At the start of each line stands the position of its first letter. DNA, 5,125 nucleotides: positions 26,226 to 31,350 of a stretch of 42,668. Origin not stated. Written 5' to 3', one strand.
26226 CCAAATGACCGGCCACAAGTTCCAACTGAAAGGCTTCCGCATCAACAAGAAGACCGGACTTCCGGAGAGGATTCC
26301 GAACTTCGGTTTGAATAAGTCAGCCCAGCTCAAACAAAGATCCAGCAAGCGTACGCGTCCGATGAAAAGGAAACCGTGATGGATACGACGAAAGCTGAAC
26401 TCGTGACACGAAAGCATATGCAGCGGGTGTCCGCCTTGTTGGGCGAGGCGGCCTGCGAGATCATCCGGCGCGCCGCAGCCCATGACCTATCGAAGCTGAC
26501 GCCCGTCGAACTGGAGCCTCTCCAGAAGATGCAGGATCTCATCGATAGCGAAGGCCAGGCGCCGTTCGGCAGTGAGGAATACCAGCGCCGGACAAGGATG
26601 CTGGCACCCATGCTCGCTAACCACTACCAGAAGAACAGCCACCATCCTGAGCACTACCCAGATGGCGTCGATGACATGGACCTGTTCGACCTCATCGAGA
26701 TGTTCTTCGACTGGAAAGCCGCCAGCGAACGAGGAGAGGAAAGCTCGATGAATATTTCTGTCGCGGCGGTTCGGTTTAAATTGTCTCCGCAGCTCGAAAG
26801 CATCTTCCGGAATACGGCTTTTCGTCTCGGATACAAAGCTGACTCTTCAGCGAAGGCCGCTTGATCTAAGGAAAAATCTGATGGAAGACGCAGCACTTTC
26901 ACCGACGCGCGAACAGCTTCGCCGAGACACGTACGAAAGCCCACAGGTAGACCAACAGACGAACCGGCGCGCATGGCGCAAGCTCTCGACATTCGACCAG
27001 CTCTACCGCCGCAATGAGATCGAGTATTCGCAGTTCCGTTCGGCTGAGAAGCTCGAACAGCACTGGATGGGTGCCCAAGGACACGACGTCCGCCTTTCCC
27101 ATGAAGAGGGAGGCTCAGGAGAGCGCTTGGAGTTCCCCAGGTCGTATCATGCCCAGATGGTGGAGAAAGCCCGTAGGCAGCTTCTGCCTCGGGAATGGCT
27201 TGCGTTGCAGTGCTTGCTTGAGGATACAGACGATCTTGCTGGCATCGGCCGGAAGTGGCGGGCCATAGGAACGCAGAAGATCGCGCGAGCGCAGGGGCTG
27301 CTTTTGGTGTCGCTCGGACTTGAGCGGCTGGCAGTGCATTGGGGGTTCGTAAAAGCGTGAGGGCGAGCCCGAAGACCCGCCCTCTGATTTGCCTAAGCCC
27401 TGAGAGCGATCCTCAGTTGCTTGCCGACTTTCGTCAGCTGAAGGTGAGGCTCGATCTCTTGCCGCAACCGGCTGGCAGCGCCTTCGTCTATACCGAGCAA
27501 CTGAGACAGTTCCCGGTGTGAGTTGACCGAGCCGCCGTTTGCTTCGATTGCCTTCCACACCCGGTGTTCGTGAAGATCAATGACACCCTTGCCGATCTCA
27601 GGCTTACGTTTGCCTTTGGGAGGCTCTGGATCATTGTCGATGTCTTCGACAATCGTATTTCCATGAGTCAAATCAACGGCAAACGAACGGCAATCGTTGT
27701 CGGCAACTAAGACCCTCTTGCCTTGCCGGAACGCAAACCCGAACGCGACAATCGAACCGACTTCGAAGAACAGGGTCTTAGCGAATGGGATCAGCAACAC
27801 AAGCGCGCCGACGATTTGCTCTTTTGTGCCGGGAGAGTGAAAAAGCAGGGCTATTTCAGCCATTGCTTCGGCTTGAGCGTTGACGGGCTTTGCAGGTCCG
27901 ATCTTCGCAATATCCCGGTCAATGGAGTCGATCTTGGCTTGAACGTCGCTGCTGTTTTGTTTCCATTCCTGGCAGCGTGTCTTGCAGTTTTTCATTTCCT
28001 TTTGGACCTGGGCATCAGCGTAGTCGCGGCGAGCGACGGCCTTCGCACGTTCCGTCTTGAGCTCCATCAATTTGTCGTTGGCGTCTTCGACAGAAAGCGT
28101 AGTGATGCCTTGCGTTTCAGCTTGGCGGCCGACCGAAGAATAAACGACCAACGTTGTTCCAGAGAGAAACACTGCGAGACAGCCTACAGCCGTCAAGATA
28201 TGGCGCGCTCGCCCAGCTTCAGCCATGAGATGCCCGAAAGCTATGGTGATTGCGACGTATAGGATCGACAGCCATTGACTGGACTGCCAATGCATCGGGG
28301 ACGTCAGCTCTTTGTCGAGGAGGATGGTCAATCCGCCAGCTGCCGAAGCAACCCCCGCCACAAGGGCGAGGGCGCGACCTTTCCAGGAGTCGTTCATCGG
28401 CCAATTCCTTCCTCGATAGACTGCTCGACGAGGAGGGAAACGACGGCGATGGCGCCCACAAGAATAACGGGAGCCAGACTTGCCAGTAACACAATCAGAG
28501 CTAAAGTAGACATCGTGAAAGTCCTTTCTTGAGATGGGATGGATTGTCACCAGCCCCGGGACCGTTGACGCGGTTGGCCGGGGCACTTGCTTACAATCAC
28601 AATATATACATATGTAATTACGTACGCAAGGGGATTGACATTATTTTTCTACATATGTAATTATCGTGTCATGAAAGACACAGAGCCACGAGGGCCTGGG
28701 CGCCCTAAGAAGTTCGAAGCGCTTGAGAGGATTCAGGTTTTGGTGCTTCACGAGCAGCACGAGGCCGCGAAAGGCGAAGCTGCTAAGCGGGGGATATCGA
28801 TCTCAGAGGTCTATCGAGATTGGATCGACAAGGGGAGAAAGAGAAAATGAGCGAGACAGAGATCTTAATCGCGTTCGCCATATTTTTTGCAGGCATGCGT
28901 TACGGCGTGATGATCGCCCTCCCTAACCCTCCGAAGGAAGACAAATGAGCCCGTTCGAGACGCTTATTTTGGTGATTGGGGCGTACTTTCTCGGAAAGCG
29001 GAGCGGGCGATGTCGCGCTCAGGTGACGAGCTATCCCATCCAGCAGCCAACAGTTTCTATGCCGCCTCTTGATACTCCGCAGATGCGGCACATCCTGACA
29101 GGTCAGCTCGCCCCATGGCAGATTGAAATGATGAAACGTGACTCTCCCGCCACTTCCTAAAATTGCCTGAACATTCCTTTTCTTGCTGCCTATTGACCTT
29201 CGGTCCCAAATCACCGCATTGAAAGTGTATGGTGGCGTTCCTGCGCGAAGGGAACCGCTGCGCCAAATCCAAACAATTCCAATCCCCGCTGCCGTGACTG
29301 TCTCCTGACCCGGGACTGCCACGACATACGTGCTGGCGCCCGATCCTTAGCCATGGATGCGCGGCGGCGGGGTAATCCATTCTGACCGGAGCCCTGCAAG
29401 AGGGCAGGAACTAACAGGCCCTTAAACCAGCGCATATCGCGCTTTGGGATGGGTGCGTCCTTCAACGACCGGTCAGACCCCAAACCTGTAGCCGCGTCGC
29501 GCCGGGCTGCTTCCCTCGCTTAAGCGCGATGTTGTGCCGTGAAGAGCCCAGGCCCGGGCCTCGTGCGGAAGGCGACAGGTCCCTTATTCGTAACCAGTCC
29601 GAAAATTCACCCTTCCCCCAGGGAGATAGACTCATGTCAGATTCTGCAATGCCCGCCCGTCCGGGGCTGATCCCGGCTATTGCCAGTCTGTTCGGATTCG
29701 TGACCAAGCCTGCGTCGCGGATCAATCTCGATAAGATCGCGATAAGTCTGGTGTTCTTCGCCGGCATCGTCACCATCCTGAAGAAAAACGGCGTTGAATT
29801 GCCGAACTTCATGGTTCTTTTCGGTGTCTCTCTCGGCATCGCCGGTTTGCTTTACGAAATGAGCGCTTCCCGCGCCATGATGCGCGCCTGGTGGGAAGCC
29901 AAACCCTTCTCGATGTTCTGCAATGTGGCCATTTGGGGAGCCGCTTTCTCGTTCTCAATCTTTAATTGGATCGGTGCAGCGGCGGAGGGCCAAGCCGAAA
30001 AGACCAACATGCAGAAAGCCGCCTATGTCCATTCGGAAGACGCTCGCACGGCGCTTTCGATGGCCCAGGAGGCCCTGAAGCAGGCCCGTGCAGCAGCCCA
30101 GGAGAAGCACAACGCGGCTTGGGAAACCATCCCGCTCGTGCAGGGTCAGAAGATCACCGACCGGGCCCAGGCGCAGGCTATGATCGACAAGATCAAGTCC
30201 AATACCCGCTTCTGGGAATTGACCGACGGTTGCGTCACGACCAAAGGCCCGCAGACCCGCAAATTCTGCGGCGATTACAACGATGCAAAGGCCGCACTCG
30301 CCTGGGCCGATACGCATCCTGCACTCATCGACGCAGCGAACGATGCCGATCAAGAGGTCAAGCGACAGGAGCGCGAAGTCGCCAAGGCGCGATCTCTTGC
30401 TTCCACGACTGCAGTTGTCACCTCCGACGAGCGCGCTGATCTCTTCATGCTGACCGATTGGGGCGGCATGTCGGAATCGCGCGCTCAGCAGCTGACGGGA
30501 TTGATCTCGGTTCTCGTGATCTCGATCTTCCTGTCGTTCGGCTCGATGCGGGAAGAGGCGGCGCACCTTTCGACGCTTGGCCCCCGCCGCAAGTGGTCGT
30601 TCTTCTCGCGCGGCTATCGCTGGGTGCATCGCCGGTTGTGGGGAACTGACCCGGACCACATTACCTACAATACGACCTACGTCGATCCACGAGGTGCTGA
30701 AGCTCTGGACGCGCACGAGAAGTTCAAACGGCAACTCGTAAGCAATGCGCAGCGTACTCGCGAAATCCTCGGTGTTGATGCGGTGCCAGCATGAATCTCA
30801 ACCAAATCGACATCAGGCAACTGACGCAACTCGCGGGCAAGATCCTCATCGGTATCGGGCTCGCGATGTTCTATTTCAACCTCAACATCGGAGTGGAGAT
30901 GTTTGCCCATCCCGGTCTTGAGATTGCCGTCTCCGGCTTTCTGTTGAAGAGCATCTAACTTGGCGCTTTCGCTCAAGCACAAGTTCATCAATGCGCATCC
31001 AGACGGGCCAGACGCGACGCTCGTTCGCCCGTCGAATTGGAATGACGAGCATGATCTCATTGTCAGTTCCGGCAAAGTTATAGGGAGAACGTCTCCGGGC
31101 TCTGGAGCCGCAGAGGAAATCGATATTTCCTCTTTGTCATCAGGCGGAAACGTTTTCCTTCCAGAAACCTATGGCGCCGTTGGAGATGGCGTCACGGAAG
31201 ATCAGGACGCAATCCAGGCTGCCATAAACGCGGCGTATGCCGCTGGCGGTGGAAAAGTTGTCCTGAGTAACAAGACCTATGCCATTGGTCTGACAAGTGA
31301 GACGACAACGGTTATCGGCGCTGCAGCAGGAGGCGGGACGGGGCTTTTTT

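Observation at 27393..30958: Self-regulated divergent membrane module: two distantly similar 3TM/coiled-coil/TM proteins, three micro-peptides and an AT-hook/RHH regulator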

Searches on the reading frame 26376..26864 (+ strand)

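Call 4: search_protein_families(library=pfam, proteins=[window:26376-26864:+], max_evalue=0.1)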
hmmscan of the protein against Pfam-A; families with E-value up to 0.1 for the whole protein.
window:26376-26864:+ (162 aa): 2 families
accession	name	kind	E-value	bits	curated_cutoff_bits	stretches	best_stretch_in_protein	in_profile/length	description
PF18907.5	DUF5662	-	8e-26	91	27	1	10-147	8-153/156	Family of unknown function (DUF5662)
PF21151.2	CSN1_C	-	0.061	13.4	26.8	0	67-76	14-23/28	COP9 signalosome complex subunit 1, C-terminal helix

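Call 6: search_protein_families(library=phrogs, proteins=[window:26376-26864:+], max_evalue=0.1)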
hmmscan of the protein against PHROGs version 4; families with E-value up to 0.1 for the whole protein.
window:26376-26864:+ (162 aa): 1 family
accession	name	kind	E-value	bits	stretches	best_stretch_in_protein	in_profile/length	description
phrog_18812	-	unknown function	0.084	14.2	0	45-83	29-67/124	-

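Call 20: search_protein_families(library=padloc, proteins=[window:26376-26864:+], max_evalue=0.1)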
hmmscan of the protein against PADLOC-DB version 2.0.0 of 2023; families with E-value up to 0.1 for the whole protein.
window:26376-26864:+ (162 aa): 0 families

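Call 21: search_protein_families(library=ncbifam, proteins=[window:26376-26864:+], max_evalue=0.1)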
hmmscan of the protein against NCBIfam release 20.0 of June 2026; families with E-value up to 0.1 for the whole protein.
window:26376-26864:+ (162 aa): 0 families

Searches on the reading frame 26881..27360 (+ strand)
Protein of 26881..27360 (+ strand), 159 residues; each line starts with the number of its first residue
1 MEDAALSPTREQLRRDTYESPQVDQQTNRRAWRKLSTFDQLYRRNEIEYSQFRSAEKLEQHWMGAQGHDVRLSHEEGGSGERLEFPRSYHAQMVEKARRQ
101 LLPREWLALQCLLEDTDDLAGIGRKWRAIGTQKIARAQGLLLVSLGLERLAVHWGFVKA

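Call 4: search_protein_families(library=pfam, proteins=[window:26881-27360:+], max_evalue=0.1)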
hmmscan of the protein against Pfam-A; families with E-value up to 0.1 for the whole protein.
window:26881-27360:+ (159 aa): 1 family
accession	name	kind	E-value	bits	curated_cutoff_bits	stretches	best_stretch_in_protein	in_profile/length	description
PF13325.12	MCRS_N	-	0.098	13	25.8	0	31-63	91-123/199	N-terminal region of micro-spherule protein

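Call 6: search_protein_families(library=phrogs, proteins=[window:26881-27360:+], max_evalue=0.1)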
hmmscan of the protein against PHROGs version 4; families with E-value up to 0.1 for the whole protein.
window:26881-27360:+ (159 aa): 0 families

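Call 20: search_protein_families(library=padloc, proteins=[window:26881-27360:+], max_evalue=0.1)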
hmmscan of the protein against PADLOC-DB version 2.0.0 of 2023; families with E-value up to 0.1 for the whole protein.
window:26881-27360:+ (159 aa): 0 families

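Call 21: search_protein_families(library=ncbifam, proteins=[window:26881-27360:+], max_evalue=0.1)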
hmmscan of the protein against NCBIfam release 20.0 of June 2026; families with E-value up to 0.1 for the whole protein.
window:26881-27360:+ (159 aa): 0 families

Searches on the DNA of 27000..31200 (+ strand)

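Call 3: search_dna_similar(query=window:27000-31200:+, collection=phages, mode=near, max_rows=20)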
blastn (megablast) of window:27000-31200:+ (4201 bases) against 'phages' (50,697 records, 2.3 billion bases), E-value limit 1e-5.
No match.

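Call 49: search_rna_families(source=window, start=27300, end=29700, threshold=evalue, max_evalue=1)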
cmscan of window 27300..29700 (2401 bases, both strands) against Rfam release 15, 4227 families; matches with E-value up to 1: 1.
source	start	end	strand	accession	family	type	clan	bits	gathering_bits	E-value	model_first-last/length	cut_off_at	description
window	27608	27684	+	RF04082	mir-54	Gene; miRNA;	-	22.2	70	0.31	1-88/88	no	mir-54 microRNA precursor family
